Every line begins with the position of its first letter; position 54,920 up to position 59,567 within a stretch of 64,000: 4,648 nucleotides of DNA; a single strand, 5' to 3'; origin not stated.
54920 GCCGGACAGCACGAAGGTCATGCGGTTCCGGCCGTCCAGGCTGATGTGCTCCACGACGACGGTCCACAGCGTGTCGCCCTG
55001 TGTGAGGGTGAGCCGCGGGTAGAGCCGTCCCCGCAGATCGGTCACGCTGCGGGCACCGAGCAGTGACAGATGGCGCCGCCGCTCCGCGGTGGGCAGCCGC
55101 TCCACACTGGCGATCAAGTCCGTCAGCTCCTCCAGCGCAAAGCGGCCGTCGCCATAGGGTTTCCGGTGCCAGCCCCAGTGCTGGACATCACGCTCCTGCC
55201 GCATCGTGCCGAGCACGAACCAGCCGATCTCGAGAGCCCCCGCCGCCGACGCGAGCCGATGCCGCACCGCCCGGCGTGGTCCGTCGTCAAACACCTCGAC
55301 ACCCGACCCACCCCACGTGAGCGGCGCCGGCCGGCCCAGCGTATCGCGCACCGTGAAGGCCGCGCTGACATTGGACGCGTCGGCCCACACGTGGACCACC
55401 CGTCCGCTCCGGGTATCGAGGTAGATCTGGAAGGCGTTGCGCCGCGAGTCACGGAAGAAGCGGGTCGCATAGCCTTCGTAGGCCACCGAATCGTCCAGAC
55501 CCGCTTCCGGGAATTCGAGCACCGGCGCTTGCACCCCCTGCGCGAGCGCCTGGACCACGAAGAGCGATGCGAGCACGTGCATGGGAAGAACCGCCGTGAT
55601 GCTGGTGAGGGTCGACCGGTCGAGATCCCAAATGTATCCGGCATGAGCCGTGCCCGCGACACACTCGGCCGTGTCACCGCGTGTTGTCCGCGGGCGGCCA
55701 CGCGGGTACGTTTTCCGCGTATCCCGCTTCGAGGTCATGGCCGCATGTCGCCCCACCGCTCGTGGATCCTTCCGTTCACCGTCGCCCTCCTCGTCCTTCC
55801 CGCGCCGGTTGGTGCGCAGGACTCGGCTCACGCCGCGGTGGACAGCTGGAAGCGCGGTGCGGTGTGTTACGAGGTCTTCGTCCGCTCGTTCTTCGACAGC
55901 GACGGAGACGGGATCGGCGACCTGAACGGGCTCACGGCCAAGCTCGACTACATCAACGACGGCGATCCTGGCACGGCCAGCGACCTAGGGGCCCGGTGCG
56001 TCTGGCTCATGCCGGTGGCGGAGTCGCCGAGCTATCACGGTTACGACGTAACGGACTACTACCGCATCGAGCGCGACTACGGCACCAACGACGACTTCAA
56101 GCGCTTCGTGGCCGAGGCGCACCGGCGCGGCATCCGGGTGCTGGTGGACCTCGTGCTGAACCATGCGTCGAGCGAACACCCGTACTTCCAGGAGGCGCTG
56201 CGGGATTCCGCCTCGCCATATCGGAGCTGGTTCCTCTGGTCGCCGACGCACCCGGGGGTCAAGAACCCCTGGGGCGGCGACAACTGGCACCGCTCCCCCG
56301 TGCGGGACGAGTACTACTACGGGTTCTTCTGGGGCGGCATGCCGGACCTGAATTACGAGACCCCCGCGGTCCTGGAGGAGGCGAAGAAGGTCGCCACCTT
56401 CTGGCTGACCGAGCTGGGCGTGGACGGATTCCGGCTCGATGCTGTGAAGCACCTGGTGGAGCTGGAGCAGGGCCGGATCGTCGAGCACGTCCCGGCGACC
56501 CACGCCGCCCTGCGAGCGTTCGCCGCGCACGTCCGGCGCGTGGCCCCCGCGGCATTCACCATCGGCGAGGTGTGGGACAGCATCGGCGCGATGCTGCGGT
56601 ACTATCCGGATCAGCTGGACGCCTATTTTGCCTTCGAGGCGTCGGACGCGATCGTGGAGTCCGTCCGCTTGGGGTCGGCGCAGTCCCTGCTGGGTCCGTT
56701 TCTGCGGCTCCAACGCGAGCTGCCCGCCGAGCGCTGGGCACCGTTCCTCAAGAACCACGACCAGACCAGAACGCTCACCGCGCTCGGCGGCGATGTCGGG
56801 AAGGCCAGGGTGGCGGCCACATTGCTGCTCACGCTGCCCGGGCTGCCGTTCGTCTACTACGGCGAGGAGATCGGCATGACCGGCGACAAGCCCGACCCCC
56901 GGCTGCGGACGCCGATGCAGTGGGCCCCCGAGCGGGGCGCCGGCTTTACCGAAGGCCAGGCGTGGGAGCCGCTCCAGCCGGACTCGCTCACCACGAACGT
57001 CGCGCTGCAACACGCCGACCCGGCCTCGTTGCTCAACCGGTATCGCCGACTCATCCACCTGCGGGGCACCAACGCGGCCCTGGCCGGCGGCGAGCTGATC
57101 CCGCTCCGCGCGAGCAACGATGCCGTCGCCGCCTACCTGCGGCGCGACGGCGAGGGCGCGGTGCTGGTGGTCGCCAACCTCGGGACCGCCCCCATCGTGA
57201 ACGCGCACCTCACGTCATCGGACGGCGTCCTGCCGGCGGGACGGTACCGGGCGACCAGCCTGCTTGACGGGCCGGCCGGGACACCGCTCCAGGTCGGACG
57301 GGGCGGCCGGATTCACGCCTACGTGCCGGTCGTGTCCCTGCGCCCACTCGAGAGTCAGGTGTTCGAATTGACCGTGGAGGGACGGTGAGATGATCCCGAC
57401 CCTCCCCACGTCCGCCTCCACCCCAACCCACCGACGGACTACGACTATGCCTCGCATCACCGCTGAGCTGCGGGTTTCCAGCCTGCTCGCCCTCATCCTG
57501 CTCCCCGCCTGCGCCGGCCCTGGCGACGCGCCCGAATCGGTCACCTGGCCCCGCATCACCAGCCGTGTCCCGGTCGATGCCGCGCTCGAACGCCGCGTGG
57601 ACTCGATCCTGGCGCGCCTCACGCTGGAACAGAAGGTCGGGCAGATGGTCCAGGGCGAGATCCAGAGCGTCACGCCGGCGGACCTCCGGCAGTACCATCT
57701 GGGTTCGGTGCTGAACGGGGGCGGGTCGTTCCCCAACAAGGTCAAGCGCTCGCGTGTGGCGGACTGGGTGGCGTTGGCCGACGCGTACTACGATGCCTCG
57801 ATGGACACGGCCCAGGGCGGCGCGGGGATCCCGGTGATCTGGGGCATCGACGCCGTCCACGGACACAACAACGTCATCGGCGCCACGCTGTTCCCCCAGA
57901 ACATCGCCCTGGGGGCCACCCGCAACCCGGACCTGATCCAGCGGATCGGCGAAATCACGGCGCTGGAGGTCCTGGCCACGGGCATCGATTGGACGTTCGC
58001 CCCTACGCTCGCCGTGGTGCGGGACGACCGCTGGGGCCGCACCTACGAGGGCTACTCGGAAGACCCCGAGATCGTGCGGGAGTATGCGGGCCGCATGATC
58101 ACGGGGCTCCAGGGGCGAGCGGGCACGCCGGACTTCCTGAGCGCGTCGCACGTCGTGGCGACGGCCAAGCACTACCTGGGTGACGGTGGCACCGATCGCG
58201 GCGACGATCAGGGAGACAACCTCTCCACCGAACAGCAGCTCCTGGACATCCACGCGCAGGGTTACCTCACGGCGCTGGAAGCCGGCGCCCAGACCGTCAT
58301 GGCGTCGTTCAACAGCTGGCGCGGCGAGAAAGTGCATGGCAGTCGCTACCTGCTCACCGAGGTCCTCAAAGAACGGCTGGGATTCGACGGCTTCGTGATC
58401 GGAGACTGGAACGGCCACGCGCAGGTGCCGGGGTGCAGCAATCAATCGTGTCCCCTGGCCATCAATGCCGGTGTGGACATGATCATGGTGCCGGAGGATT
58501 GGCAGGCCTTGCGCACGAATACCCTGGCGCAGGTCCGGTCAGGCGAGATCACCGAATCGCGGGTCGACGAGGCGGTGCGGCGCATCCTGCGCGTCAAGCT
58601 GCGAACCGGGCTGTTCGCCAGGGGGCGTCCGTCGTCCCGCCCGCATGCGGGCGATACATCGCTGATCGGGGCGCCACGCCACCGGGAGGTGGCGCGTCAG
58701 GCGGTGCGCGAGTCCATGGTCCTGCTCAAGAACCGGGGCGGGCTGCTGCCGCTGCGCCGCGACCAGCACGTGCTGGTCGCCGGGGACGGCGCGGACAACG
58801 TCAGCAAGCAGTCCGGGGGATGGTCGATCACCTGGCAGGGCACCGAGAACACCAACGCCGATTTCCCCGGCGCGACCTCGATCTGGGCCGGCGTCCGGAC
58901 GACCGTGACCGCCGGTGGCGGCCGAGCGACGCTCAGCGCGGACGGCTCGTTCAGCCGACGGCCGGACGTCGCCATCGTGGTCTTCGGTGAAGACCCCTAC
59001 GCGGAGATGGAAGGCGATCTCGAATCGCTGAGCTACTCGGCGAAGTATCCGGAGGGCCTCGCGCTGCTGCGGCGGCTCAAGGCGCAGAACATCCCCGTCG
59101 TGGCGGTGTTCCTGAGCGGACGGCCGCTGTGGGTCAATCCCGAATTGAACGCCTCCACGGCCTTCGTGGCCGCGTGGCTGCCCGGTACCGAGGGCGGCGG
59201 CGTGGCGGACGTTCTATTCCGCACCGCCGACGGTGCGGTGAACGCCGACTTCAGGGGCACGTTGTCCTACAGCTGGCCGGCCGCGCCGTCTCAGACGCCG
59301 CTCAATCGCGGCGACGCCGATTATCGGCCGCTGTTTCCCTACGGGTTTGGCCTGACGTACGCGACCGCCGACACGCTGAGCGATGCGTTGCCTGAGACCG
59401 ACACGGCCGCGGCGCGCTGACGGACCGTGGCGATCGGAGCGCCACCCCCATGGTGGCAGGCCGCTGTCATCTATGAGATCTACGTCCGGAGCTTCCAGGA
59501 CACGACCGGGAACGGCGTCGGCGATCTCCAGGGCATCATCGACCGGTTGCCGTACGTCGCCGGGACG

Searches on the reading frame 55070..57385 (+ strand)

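Call 65: search_protein_families(library=pfam, proteins=[window:55070-57385:+], max_evalue=0.00001)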
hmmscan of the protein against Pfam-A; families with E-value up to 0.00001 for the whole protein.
window:55070-57385:+ (772 aa): 1 family
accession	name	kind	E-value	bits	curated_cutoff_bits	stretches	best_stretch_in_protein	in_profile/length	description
PF00128.31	Alpha-amylase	-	6.4e-96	322.7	22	1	269-673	2-445/446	Alpha amylase, catalytic domain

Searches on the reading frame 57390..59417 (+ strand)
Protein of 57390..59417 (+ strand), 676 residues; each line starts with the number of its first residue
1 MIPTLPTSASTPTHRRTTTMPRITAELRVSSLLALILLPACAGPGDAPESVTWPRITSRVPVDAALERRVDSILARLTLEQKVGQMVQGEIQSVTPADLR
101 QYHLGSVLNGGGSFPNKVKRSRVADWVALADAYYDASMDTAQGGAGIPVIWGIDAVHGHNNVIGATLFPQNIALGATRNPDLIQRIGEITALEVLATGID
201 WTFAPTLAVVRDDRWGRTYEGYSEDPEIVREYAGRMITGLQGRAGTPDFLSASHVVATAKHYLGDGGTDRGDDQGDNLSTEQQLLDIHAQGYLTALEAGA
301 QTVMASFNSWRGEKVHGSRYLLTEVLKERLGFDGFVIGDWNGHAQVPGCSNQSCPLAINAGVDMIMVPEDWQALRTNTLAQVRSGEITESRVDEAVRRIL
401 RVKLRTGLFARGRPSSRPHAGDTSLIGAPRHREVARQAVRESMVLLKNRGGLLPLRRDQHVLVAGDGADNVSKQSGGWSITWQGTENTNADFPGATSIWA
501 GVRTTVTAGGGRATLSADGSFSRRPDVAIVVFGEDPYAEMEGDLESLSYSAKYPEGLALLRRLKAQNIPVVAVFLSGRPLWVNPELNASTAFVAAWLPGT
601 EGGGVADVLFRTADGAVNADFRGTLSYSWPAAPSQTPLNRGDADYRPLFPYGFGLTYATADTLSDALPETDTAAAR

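Call 65: search_protein_families(library=pfam, proteins=[window:57390-59417:+], max_evalue=0.00001)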
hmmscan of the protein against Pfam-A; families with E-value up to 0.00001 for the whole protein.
window:57390-59417:+ (676 aa): 2 families
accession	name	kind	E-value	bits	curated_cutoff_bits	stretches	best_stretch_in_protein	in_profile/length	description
PF00933.27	Glyco_hydro_3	-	3.6e-84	283.3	27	1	78-402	1-316/316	Glycosyl hydrolase family 3 N terminal domain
PF01915.27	Glyco_hydro_3_C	-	2.1e-34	119.7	31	1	443-657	1-200/200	Glycosyl hydrolase family 3 C-terminal domain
